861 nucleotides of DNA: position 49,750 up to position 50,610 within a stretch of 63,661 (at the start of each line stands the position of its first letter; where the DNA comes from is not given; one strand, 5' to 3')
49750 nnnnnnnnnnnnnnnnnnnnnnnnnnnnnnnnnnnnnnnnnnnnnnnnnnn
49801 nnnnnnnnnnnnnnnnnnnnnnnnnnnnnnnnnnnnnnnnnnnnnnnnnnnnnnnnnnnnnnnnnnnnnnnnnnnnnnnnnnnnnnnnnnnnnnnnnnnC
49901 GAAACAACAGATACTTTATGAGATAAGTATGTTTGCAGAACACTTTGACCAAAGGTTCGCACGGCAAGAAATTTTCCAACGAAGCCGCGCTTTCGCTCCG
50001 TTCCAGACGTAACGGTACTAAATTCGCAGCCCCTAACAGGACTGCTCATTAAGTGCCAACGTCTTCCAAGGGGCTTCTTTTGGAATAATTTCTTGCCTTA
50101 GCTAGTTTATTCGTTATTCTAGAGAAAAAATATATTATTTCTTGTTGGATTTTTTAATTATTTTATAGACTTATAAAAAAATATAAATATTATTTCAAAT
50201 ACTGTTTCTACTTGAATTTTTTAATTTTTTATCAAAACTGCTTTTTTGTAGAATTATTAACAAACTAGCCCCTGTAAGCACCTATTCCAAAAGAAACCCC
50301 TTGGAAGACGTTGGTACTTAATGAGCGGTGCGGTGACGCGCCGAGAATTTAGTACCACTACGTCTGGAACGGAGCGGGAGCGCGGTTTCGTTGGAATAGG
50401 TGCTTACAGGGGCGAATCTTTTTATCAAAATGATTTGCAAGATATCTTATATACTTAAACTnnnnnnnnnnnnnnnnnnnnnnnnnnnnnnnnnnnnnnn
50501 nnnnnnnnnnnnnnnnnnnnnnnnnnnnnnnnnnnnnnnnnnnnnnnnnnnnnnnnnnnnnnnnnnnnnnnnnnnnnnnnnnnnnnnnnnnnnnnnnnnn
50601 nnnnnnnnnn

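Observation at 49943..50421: Every forward copy is followed by a reverse copy: five head-out inverted doublets (REPIN/MITE-like units)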

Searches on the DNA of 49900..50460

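Call 8: search_rna_families(source=window, start=49900, end=50460, threshold=evalue, max_evalue=10, show_alignments=2)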
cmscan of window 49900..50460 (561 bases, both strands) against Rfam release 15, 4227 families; matches with E-value up to 10: 2.
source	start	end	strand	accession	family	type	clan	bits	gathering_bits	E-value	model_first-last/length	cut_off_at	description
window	50054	50316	+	RF04209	MIR7533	Gene; miRNA;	-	20.1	230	0.1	1-249/249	no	MIR7533 microRNA precursor family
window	50312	50357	-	RF04294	mir-3578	Gene; miRNA;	CL00149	15.9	78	6.4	1-82/82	no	mir-3578 microRNA precursor family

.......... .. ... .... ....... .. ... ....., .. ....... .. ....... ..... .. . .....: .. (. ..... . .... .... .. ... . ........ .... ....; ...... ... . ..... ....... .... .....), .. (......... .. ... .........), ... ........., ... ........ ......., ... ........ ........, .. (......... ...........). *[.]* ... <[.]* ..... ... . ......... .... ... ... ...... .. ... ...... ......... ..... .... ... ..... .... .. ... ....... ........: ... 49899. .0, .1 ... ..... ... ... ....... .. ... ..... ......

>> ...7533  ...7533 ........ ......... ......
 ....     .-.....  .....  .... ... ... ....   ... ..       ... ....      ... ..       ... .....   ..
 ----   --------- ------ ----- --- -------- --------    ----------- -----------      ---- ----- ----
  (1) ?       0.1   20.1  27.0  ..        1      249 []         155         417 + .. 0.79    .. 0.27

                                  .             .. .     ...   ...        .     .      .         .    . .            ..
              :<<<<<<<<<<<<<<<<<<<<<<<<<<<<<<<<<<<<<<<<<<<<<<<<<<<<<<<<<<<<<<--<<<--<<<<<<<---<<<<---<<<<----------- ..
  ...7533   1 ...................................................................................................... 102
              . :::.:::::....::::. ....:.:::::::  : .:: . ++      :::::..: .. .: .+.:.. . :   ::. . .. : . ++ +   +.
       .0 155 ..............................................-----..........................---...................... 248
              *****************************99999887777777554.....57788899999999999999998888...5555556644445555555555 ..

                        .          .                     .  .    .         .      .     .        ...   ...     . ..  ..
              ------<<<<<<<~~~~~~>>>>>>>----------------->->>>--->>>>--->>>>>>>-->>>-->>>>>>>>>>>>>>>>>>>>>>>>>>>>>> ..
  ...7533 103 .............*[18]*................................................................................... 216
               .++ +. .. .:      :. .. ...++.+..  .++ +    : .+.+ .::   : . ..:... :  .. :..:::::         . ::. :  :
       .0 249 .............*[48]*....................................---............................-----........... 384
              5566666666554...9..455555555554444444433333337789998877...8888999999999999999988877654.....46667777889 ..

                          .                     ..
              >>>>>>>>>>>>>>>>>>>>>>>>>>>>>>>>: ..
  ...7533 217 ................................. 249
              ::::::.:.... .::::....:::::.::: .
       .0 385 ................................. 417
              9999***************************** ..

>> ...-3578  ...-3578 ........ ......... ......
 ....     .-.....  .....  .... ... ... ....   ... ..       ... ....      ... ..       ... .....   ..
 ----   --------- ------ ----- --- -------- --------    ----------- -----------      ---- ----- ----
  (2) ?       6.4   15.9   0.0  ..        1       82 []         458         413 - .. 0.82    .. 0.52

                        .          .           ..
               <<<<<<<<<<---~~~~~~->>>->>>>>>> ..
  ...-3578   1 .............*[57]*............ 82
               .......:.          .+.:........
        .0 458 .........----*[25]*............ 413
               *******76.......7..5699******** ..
